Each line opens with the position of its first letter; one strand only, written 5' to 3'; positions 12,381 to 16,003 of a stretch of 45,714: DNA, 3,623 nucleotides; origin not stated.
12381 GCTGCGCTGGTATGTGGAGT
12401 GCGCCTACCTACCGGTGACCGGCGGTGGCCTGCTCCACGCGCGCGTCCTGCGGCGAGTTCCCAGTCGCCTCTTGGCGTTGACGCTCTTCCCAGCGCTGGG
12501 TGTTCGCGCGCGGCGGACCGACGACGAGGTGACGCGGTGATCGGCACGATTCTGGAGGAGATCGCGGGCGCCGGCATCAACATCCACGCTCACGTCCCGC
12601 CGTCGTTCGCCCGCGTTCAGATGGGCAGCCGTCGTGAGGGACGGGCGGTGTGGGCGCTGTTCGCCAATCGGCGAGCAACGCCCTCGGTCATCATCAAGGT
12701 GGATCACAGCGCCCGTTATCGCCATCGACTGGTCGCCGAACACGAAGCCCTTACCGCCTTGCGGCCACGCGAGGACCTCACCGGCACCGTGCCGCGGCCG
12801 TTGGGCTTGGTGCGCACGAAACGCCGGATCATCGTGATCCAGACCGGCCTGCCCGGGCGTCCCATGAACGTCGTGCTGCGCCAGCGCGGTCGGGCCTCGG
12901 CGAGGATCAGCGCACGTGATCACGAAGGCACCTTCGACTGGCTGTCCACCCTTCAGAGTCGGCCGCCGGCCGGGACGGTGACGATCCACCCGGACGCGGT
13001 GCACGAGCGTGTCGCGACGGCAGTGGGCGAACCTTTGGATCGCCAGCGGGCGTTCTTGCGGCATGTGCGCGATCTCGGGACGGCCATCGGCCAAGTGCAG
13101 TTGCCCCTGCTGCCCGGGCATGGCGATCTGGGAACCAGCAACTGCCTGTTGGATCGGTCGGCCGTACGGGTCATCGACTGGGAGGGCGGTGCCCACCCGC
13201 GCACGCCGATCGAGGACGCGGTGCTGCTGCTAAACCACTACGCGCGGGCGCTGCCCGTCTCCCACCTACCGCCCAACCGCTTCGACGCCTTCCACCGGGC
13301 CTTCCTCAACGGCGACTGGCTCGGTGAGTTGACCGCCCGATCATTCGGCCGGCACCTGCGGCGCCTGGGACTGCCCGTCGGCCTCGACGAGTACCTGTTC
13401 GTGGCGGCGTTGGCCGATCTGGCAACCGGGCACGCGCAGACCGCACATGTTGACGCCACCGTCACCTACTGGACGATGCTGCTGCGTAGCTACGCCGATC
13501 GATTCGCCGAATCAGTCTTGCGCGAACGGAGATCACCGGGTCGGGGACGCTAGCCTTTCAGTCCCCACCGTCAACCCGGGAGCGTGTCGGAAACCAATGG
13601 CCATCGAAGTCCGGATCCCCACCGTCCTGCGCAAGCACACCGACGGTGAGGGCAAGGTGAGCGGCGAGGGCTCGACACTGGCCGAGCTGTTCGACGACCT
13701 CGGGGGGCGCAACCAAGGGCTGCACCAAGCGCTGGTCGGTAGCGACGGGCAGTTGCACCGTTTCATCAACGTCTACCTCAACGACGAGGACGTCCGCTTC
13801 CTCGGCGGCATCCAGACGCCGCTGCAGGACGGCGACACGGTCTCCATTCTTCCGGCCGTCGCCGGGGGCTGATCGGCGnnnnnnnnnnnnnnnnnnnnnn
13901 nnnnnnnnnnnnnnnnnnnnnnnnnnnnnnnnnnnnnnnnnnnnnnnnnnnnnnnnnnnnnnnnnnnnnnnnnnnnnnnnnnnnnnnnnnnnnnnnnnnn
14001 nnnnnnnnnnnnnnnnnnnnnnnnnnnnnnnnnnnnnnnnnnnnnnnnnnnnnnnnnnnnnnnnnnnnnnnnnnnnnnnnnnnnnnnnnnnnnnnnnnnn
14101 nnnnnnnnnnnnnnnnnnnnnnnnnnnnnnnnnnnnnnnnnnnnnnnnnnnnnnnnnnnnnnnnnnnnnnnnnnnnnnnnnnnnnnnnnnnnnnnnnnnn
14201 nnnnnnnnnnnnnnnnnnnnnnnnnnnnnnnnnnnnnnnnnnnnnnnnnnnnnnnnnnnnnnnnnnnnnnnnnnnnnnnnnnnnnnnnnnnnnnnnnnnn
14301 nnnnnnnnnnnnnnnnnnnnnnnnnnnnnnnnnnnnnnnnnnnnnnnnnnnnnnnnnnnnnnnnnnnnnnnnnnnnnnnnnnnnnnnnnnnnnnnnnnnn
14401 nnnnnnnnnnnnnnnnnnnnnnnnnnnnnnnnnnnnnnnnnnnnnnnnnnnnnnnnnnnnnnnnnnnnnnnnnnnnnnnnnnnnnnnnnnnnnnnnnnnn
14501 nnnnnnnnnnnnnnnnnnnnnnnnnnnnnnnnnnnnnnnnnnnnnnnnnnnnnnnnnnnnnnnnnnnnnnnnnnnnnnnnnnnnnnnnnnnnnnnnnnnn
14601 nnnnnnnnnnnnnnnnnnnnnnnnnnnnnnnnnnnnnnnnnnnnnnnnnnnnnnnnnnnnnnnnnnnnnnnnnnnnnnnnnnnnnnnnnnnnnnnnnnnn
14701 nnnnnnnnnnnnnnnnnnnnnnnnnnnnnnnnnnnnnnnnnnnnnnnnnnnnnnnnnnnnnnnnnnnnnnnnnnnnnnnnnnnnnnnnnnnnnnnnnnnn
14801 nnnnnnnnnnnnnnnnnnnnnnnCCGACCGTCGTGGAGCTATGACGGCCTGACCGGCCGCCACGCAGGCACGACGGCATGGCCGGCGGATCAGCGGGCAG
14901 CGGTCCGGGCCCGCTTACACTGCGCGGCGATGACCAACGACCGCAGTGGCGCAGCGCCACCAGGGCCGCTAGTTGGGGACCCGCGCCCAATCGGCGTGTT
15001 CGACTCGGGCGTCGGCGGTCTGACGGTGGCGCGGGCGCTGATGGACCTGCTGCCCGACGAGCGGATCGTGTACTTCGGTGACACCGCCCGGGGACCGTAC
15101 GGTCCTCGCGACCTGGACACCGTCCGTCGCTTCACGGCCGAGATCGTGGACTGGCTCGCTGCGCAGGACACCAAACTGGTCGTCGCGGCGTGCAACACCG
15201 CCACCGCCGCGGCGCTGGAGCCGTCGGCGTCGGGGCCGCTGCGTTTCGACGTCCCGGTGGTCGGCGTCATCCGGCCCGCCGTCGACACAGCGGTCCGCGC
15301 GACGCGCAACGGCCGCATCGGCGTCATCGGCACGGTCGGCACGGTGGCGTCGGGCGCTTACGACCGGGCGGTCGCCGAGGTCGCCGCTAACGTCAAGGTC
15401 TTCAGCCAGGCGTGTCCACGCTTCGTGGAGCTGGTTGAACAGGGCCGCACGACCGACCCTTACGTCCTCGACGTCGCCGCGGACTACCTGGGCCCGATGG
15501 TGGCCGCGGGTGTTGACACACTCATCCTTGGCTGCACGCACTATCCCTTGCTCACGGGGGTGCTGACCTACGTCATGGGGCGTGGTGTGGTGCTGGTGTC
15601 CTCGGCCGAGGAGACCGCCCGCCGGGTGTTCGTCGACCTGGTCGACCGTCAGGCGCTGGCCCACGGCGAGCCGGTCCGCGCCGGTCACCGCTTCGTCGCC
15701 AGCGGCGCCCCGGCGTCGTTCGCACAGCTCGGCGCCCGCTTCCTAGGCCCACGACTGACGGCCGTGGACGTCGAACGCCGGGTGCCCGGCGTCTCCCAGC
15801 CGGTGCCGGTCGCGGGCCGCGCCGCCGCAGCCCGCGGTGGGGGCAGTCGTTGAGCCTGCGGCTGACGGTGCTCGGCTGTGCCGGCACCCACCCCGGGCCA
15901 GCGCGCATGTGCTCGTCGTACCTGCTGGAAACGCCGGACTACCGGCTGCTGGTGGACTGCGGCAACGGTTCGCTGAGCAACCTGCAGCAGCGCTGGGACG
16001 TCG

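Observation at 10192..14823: Selenophosphate synthetase translationally coupled to the Mec / CysO / CysM carrier-protein cysteine pathway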

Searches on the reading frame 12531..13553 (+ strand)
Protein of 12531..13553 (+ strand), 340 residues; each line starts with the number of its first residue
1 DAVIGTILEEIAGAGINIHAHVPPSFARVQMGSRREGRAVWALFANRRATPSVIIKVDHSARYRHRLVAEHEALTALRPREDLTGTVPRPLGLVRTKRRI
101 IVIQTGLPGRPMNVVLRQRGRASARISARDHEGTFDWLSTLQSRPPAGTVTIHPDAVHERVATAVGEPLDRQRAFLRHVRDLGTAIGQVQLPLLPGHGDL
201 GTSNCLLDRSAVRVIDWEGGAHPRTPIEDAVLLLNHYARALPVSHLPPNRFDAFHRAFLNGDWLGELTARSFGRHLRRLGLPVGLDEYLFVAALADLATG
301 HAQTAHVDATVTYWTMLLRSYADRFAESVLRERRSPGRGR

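Call 15: search_protein_families(library=ncbifam, proteins=[window:12531-13553:+])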
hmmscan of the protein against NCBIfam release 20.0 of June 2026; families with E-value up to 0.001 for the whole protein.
window:12531-13553:+ (340 aa): 2 families
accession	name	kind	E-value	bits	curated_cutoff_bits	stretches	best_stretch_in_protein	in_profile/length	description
TIGR02721.1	ycfN_thiK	equivalog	0.00069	18.8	299.45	0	168-219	121-172/256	thiamine kinase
NF011463.0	PRK14879.1-4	equivalog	0.00099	18.6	188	0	181-261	122-198/237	Kae1-associated kinase Bud32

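Call 67: find_homologous_proteins(query=window:12531-13553:+, max_evalue=0.00001)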
Query window:12531-13553:+ (340 aa): 17 proteins with E <= 0.00001 among 8000 candidates.
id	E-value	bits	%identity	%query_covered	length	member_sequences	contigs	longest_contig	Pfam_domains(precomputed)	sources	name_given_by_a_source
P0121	9.2e-222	753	100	99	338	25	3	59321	-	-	-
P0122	1.2e-187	641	86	97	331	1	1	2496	-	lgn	-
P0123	4.3e-154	531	74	97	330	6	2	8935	-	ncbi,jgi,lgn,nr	ncbi:MAG: phosphotransferase [Euzebyaceae bacterium]|nr:phosphotransferase [Euzebyaceae bacterium]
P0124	4.4e-149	514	70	96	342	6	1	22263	-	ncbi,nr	ncbi:MAG: aminoglycoside phosphotransferase family protein [Actinomycetota bacterium]|nr:aminoglycos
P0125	1.0e-79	286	49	89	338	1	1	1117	PF01636.30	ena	-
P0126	9.2e-79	283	50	86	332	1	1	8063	PF01636.30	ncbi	ncbi:MAG: hypothetical protein ACRDU8_01190 [Egibacteraceae bacterium]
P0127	2.7e-63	232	43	91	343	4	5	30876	-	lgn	-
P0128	5.7e-58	215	41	95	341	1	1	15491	-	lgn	-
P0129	2.2e-56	210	41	86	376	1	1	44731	-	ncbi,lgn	-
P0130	3.9e-56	209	41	89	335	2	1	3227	PF01636.30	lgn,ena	-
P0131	1.2e-55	207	40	89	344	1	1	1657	PF01636.30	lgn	-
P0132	3.7e-54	202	41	86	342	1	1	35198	PF01636.30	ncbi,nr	ncbi:MAG: hypothetical protein GEV10_19430 [Streptosporangiales bacterium]|nr:hypothetical protein [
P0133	2.7e-51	193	50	64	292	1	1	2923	-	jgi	jgi:hypothetical protein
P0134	4.4e-50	189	38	93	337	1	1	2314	PF01636.30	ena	-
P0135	7.2e-50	188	41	86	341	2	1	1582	-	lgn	-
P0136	2.6e-45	173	37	89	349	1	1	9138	PF01636.30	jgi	jgi:hypothetical protein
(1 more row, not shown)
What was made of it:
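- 12537..13553 (+): APH-fold small-molecule kinase-like protein, the second gene of the cassette (GTGA overlap with the previous ORF). Homologues carry PF01636 (call 67).
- On APH/choline-kinase-like phosphotransferase (12537-13553): PF01636 is present in homologues (call 67).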

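Call 68: find_encoding_contigs(protein=P0124, flank=7000, max_places=2)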
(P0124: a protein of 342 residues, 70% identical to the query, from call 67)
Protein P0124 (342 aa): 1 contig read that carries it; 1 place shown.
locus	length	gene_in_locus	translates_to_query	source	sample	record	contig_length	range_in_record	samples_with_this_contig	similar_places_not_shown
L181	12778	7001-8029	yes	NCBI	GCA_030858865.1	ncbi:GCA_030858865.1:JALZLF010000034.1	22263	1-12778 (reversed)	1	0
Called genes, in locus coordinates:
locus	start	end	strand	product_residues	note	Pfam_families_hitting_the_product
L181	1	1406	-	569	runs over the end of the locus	PF05960:DUF885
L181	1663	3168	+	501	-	PF05960:DUF885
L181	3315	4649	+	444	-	PF00512:HisKA, PF02518:HATPase_c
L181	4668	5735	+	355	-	-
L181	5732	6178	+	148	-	PF14464:Prok-JAB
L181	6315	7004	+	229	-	-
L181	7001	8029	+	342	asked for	-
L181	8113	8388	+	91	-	PF02597:ThiS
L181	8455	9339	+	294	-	PF00291:PALP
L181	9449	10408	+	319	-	PF01177:Asp_Glu_race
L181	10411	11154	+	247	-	PF23023:Anti-Pycsar_Apyc1, PF00753:Lactamase_B, PF13483:Lactamase_B_3 (faint), PF12706:Lactamase_B_2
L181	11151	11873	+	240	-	PF01138:RNase_PH, PF03725:RNase_PH_C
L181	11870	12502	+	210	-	PF01725:Ham1p_like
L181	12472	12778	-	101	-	?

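Call 69: find_encoding_contigs(protein=P0123, flank=7000, max_places=2)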
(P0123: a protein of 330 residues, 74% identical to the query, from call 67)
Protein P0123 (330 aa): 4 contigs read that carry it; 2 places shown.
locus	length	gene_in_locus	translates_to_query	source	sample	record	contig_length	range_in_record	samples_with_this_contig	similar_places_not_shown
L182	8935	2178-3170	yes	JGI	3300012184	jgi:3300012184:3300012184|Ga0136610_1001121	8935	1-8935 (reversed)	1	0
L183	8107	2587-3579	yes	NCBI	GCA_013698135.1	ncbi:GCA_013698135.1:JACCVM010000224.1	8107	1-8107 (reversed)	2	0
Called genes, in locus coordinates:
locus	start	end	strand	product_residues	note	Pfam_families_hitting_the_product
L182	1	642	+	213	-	?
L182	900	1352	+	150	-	PF14464:Prok-JAB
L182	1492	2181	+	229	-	-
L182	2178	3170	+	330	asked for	-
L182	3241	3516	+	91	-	PF02597:ThiS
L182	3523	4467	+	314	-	PF00291:PALP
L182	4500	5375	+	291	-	PF01177:Asp_Glu_race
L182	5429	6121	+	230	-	PF00753:Lactamase_B, PF13483:Lactamase_B_3 (faint), PF23023:Anti-Pycsar_Apyc1, PF12706:Lactamase_B_2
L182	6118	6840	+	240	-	PF01138:RNase_PH, PF03725:RNase_PH_C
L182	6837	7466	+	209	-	PF01725:Ham1p_like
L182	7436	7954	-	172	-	-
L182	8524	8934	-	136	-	?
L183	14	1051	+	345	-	-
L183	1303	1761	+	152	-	PF14464:Prok-JAB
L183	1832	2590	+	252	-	-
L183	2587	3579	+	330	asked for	-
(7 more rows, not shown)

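Call 76: find_encoding_contigs(protein=P0126, flank=6000, max_places=1)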
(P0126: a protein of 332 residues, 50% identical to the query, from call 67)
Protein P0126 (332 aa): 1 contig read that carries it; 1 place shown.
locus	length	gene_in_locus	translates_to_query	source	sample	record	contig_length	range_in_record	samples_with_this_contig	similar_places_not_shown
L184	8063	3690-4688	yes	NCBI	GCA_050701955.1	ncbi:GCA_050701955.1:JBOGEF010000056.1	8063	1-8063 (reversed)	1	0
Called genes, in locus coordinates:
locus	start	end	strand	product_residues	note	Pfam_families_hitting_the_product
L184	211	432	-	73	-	-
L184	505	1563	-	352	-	PF25608:NAL1_N (weak)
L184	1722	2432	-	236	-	PF08281:Sigma70_r4_2, PF00196:GerE, PF04545:Sigma70_r4 (weak), PF13384:HTH_23 (weak), PF13936:HTH_38 (weak)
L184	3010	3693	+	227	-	-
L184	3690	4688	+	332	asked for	PF01636:APH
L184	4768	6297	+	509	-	PF00732:GMC_oxred_N, PF05199:GMC_oxred_C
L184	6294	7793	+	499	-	PF00171:Aldedh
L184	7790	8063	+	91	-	PF00005:ABC_tran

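Call 77: find_encoding_contigs(protein=P0132, flank=6000, max_places=1)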
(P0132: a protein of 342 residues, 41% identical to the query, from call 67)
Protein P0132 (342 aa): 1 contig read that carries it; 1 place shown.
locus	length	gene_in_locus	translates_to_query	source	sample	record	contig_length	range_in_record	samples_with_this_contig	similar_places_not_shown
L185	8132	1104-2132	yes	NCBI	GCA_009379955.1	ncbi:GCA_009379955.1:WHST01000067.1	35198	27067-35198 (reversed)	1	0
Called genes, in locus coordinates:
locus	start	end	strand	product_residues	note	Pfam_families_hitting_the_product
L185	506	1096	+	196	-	-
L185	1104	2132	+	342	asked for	PF01636:APH (weak)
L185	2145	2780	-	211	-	PF00440:TetR_N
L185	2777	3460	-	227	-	PF13761:DUF4166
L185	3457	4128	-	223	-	-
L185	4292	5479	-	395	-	PF00067:p450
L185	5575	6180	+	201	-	PF00440:TetR_N, PF13977:TetR_C_6, PF16925:TetR_C_13 (faint)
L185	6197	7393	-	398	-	PF00067:p450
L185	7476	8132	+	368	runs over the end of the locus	PF00440:TetR_N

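Call 78: find_encoding_contigs(protein=P0129, flank=6000, max_places=1)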
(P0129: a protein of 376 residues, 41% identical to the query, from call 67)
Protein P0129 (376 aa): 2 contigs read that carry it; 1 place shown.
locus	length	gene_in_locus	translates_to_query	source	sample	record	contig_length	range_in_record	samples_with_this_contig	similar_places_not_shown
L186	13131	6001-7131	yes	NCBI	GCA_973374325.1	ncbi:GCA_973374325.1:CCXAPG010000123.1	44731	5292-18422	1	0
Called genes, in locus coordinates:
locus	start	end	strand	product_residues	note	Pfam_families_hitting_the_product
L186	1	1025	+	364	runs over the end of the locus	PF18915:DUF5667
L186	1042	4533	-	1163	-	PF02574:S-methyl_trans, PF00809:Pterin_bind, PF02607:B12-binding_2, PF02310:B12-binding, PF02965:Met_synt_B12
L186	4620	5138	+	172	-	-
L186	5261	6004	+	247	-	-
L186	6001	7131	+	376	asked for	-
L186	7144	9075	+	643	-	PF00990:GGDEF, PF17853:GGDEF_2 (weak), PF00563:EAL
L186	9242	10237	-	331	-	-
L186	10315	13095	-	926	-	PF04122:CW_binding_2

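Call 79: predict_structure(alignment_id=A2)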
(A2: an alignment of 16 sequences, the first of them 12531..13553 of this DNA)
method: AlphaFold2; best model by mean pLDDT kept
length: 340 residues; sequences in the alignment: 16
mean_pLDDT: 91.9   pTM: 0.89
mean pLDDT of the five models: 91.9, 91.9, 91.7, 91.2, 90.5
residues with pLDDT >= 90: 272; 70-90: 57; 50-70: 5; < 50: 6
segments of 3 or more residues with pLDDT < 50: 335-340
pLDDT, mean of each block of 10 residues (from residue 1): 90 94 90 78 90 95 91 95 96 95 97 91 93 97 93 98 95 97 96 93 94 91 92 96 85 93 94 96 94 97 84 96 95 53
secondary structure, 60 per line:
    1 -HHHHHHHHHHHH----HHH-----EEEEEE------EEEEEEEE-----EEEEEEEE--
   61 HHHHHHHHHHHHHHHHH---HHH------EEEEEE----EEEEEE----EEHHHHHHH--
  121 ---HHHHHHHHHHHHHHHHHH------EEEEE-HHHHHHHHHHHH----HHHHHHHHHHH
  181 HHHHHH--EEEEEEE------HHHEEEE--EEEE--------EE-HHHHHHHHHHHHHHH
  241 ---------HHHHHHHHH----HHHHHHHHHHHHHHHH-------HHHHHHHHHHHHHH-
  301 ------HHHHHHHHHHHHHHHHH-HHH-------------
elements in order: H2-13 E26-31 E38-45 E51-58 H61-77 E90-95 E100-105 H112-118 H124-141 E148-152 H154-165 H170-186 E189-195 E205-208 E211-214 H226-240 H250-258 H263-278 H286-299 H307-323

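Call 82: fold_search(model_id=the predicted structure, library=pdb)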
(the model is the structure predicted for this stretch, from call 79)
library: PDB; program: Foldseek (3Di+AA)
matches with E <= 10: 2000; with E <= 0.001: 496
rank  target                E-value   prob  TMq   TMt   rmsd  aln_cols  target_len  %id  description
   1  9qos_B                3.1e-09  1.00  0.45  0.58   6.9       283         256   19  APH(3')-IIb with an inhibitor (released 2026-02-11)
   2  1nd4_A                3.4e-09  1.00  0.46  0.60   7.1       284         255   19  Crystal structure of aminoglycoside-3'-phosphotransferase-IIa (released 2003-09-16)
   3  4fex_C                1.1e-08  1.00  0.47  0.59   6.4       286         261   14  Crystal structure of the aminoglycoside phosphotransferase APH(3')-Ia, with substrate kanamycin and small molecule inh (released 2012-06-20)
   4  4gki_L                1.3e-08  1.00  0.45  0.56   7.2       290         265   14  Crystal structure of the aminoglycoside phosphotransferase APH(3')-Ia, with substrate kanamycin and small molecule inh (released 2012-09-05)
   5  4fev_A                1.4e-08  1.00  0.48  0.60   6.9       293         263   14  Crystal structure of the aminoglycoside phosphotransferase APH(3')-Ia, with substrate kanamycin and small molecule inh (released 2012-06-20)
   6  4few_A                1.5e-08  1.00  0.47  0.58   6.8       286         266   14  Crystal structure of the aminoglycoside phosphotransferase APH(3')-Ia, with substrate kanamycin and small molecule inh (released 2012-06-20)
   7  9qos_A                1.5e-08  1.00  0.45  0.58   6.7       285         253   18  APH(3')-IIb with an inhibitor (released 2026-02-11)
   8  4gkh_E                1.5e-08  1.00  0.44  0.56   7.5       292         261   15  Crystal structure of the aminoglycoside phosphotransferase APH(3')-Ia, with substrate kanamycin and small molecule inh (released 2012-09-05)
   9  4few_D                1.6e-08  1.00  0.48  0.59   6.5       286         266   14  Crystal structure of the aminoglycoside phosphotransferase APH(3')-Ia, with substrate kanamycin and small molecule inh (released 2012-06-20)
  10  4gki_A                1.6e-08  1.00  0.48  0.58   6.8       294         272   14  Crystal structure of the aminoglycoside phosphotransferase APH(3')-Ia, with substrate kanamycin and small molecule inh (released 2012-09-05)
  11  4gki_B                2.0e-08  1.00  0.44  0.56   7.4       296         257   14  Crystal structure of the aminoglycoside phosphotransferase APH(3')-Ia, with substrate kanamycin and small molecule inh (released 2012-09-05)
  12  4feu_E                2.1e-08  1.00  0.47  0.58   7.1       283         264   14  Crystal structure of the aminoglycoside phosphotransferase APH(3')-Ia, with substrate kanamycin and small molecule inh (released 2012-06-20)
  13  4fev_D                2.2e-08  1.00  0.48  0.58   6.5       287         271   14  Crystal structure of the aminoglycoside phosphotransferase APH(3')-Ia, with substrate kanamycin and small molecule inh (released 2012-06-20)
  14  4gkh_D                3.0e-08  1.00  0.46  0.58   6.5       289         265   14  Crystal structure of the aminoglycoside phosphotransferase APH(3')-Ia, with substrate kanamycin and small molecule inh (released 2012-09-05)
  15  4ej7_C                3.0e-08  1.00  0.47  0.58   7.1       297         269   14  Crystal structure of the aminoglycoside phosphotransferase APH(3')-Ia, ATP-bound (released 2012-04-18)
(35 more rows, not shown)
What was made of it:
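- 12537..13553 (+): The model has pLDDT 92 and its Foldseek top hits are APH(3') at E 3e-9 (calls 79, 82).
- On APH/choline-kinase-like phosphotransferase (12537-13553): Model pLDDT 92, Foldseek hit to APH(3') at 3e-9 (calls 79, 82).
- Checked: Its APH fold is confirmed (calls 79, 82).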

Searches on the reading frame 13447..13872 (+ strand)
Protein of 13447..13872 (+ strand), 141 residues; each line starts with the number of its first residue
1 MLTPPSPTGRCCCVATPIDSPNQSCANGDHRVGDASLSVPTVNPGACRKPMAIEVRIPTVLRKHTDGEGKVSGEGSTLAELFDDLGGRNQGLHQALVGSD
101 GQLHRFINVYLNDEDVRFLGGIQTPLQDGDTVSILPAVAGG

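Call 7: search_protein_families(library=pfam, proteins=[window:13447-13872:+])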
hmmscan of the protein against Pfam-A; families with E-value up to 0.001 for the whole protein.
window:13447-13872:+ (141 aa): 1 family
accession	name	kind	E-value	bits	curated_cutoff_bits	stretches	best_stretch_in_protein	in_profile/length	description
PF02597.26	ThiS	-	8.5e-16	58.7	22.5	1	55-141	1-76/76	ThiS family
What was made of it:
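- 13597..13872 (+): cysO, a ThiS/MoaD-type sulfur carrier ending in Gly-Gly. Pfam ThiS (call 7).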

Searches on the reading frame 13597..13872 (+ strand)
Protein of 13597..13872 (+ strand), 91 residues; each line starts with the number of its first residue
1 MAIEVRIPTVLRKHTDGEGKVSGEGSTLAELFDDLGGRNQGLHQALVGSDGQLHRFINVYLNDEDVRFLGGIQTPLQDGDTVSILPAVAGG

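Call 15: search_protein_families(library=ncbifam, proteins=[window:13597-13872:+])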
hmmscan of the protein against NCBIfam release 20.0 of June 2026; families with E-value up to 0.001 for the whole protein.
window:13597-13872:+ (91 aa): 2 families
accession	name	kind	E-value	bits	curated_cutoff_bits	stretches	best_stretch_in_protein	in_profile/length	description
NF041918.1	SAMP1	equivalog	8.3e-13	48.7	60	1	20-91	19-91/91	ubiquitin-like small modifier protein 1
TIGR01687.1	moaD_arch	subfamily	3.3e-09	37.1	49.5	1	11-91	9-88/88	MoaD family protein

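Call 32: search_solved_structures(query=window:13597-13872:+, show_alignments=1)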
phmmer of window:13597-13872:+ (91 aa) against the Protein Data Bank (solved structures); distinct sequences matched with E-value up to 0.001: 7.
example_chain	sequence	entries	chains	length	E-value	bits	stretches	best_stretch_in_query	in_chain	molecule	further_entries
4n6e_B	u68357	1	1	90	5.6e-29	103.4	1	1-91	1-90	ThiS/MoaD family protein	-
3dwg_C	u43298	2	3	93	1e-26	96.2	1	2-91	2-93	9.5 kDa culture filtrate antigen cfp10A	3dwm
1v8c_A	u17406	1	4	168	6.2e-08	36.1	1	16-91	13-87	MoaD related protein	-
2m19_A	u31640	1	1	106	4.9e-07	33.2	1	25-91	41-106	Molybdopterin converting factor subunit 1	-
2l52_A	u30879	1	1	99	0.00026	24.5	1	56-91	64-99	METHANOSARCINA ACETIVORANS SAMP1 HOMOLOG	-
3po0_A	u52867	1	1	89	0.00089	22.8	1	23-91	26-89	Small archaeal modifier protein 1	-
4hro_A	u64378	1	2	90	0.00092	22.8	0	23-91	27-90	Small archaeal modifier protein 1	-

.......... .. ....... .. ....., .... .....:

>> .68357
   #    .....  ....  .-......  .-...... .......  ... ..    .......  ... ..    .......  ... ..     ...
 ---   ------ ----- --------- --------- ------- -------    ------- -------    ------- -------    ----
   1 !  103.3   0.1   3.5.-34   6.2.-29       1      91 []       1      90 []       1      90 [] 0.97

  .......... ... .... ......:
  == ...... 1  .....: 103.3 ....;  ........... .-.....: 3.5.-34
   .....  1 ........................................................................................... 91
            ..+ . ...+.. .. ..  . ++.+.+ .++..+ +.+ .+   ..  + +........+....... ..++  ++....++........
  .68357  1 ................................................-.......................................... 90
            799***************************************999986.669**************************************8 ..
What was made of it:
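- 13597..13872 (+): Best solved relatives are 4N6E_B and M. tuberculosis CysO 3DWG_C (call 32).
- On CysO (ThiS/MoaD sulfur carrier): 4N6E_B at 5.6e-29 and M. tuberculosis CysO 3DWG_C at 1e-26 (call 32).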

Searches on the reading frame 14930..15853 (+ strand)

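Call 7: search_protein_families(library=pfam, proteins=[window:14930-15853:+])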
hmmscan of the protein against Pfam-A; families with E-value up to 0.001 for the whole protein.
window:14930-15853:+ (307 aa): 1 family
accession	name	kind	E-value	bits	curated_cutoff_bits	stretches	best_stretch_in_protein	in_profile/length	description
PF01177.27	Asp_Glu_race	-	1.5e-21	77.6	31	1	33-231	16-209/211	Asp/Glu/Hydantoin racemase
